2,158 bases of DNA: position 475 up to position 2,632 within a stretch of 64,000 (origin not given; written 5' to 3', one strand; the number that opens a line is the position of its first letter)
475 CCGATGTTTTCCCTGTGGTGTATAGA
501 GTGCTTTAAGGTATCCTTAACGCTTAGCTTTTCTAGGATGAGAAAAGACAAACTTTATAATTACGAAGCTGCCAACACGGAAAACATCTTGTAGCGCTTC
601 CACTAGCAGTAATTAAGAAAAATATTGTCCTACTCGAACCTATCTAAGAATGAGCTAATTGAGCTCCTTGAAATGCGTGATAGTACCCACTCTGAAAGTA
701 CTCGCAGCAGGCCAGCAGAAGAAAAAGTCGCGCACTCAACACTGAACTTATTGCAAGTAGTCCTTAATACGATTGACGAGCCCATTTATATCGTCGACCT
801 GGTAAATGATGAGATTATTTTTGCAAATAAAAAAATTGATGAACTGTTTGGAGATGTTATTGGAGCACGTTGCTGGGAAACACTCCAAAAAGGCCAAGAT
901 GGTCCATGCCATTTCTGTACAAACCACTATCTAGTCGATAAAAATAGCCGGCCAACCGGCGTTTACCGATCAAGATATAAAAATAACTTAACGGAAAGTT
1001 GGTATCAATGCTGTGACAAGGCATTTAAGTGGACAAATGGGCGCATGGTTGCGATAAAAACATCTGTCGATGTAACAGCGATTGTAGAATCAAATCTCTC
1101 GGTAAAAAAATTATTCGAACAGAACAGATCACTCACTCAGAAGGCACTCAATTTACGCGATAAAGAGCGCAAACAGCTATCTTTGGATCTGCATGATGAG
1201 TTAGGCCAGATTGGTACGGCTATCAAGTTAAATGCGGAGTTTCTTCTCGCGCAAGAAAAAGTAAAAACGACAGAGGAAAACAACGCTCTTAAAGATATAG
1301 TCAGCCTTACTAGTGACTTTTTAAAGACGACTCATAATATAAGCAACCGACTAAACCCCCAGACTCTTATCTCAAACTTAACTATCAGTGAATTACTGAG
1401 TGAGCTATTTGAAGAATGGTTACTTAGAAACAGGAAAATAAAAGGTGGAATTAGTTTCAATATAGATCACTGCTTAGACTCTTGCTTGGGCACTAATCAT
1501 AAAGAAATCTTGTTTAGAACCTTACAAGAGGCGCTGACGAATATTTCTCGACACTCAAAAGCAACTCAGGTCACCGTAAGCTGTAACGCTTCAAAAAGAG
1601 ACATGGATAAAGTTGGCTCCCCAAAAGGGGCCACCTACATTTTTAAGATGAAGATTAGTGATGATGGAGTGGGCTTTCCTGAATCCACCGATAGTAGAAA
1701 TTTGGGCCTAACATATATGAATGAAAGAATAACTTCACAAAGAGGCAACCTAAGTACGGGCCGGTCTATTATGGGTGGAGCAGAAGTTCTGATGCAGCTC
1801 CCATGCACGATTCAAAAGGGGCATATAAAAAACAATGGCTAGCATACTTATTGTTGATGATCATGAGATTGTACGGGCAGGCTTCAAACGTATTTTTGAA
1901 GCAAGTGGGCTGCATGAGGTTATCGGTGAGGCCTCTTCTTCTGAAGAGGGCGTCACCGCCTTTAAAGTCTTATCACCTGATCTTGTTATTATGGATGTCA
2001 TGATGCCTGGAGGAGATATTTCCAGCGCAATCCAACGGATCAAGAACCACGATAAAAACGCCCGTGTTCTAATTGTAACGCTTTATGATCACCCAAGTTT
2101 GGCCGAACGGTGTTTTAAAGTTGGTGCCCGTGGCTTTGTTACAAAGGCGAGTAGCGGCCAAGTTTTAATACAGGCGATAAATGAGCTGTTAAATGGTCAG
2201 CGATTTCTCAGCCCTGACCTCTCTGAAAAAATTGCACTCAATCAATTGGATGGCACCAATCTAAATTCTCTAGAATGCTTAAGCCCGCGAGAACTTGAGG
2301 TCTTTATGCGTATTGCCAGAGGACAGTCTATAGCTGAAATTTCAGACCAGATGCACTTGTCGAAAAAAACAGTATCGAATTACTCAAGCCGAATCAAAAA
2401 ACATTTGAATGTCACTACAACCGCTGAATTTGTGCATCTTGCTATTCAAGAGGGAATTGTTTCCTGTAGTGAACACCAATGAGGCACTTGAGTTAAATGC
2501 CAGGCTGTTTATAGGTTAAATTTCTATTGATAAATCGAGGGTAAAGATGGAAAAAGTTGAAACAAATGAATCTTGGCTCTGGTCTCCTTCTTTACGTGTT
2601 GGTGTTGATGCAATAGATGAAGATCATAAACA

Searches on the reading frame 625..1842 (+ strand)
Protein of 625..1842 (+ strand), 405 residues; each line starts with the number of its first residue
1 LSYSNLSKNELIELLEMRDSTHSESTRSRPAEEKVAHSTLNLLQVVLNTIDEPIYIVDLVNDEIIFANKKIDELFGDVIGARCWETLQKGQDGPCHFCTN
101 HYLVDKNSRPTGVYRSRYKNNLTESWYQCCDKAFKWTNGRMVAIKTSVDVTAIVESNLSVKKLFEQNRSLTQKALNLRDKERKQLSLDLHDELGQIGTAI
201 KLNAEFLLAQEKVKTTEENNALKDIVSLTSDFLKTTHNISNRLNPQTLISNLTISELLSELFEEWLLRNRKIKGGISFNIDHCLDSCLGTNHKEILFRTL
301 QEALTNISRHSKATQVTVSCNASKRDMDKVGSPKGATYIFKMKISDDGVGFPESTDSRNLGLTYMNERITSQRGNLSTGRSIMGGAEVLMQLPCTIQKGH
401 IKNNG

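Call 58: search_protein_families(library=pfam, max_evalue=1e-8, proteins=[window:625-1842:+])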
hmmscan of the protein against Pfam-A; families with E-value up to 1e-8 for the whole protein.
window:625-1842:+ (405 aa): 0 families

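Call 59: search_protein_families(library=ncbifam, max_evalue=0.00001, proteins=[window:625-1842:+])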
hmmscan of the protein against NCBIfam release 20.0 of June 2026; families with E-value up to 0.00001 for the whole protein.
window:625-1842:+ (405 aa): 6 families
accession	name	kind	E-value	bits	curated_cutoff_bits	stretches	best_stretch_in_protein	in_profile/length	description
NF008649.0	PRK11644.1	equivalog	7.2e-29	100.9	408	1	155-394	277-496/499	signal transduction histidine-protein kinase/phosphatase UhpB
NF052443.1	SensHisKinMctS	equivalog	2.6e-23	82.1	700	1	157-398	225-452/457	two-component system sensor histidine kinase MctS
NF007896.0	PRK10600.1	equivalog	3.2e-12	45.9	578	1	169-395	379-586/598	nitrate/nitrite two-component system sensor histidine kinase NarX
NF008184.0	PRK10935.1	equivalog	8.9e-11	41.1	553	1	172-395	355-560/565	nitrate/nitrite two-component system sensor histidine kinase NarQ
NF047786.1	his_kin_MadS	equivalog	3.5e-10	39.6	500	1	173-393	222-434/434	MadS family sensor histidine kinase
NF052531.1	Strep_LiaS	equivalog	1.8e-07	30.7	450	1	167-393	119-326/328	envelope stress sensor histidine kinase LiaS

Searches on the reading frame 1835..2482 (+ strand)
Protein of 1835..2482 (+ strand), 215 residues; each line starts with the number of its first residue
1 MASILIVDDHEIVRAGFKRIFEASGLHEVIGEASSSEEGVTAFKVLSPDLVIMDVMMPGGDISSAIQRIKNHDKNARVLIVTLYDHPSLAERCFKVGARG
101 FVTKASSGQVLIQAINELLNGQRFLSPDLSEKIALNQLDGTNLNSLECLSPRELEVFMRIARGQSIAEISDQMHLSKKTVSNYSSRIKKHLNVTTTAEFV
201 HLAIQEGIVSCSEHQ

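Call 58: search_protein_families(library=pfam, max_evalue=1e-8, proteins=[window:1835-2482:+])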
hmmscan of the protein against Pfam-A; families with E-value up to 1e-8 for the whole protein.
window:1835-2482:+ (215 aa): 2 families
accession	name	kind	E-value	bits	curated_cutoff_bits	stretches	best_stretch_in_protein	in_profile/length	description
PF00072.30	Response_reg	-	4.6e-24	85.2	30.2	1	4-116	1-111/111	Response regulator receiver domain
PF00196.25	GerE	-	7.1e-15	54.8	23.5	1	148-203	2-57/57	Bacterial regulatory proteins, luxR family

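Call 59: search_protein_families(library=ncbifam, max_evalue=0.00001, proteins=[window:1835-2482:+])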
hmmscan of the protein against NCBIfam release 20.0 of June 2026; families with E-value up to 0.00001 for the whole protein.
window:1835-2482:+ (215 aa): 53 families (the best 25 are shown)
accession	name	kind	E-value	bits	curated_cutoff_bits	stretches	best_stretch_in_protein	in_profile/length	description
NF007018.1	PRK09483.1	equivalog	7.4e-52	176.1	280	1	1-211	1-211/217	UvrY/SirA/GacA family response regulator transcription factor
NF052445.1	RespRegMctR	equivalog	3.5e-36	124.5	300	1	3-208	3-204/205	two-component system response regulator MctR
NF011896.0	PRK15369.1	equivalog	6.4e-34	117.4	242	1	3-207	5-208/211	two component system response regulator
NF007935.0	PRK10651.1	equivalog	8.1e-29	100.3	250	1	2-199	7-206/216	two-component system response regulator NarL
NF047785.1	respo_reg_MadR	equivalog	2.1e-28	99.1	300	1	4-209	3-209/209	MadR family response regulator transcription factor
NF007419.0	PRK09958.1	equivalog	3.3e-26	92.1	251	1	4-206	3-201/204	acid-sensing system DNA-binding response regulator EvgA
NF007403.0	PRK09935.1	equivalog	4.8e-26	91.7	271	1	2-203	4-204/210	fimbria biosynthesis transcriptional regulator FimZ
NF007685.0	PRK10360.1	equivalog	4.6e-25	88.6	258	1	1-201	1-190/196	response regulator transcription factor UhpA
NF007708.0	PRK10403.1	equivalog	2.9e-24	85.7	343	1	4-196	9-201/215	nitrate/nitrite response regulator protein NarP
NF041367.1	CheY_Halo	equivalog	1.8e-18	67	200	1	4-118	1-113/114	chemotaxis protein CheY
NF008098.0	PRK10840.1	equivalog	6.4e-18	65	235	1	4-185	6-187/216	response regulator transcription factor RcsB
NF006900.1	PRK09390.1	equivalog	1e-16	61.1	255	1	3-207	6-201/203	response regulator FixJ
NF041830.1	RR_TF_ErdR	exception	1.2e-16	61.1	390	1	3-202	3-204/213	response regulator transcription factor ErdR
NF001965.0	PRK00742.1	subfamily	3.1e-13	49.7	293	1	3-108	5-111/357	chemotaxis-specific protein-glutamate methyltransferase CheB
NF009206.0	PRK12555.1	subfamily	3.1e-12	46.1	342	1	3-106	2-106/340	chemotaxis-specific protein-glutamate methyltransferase CheB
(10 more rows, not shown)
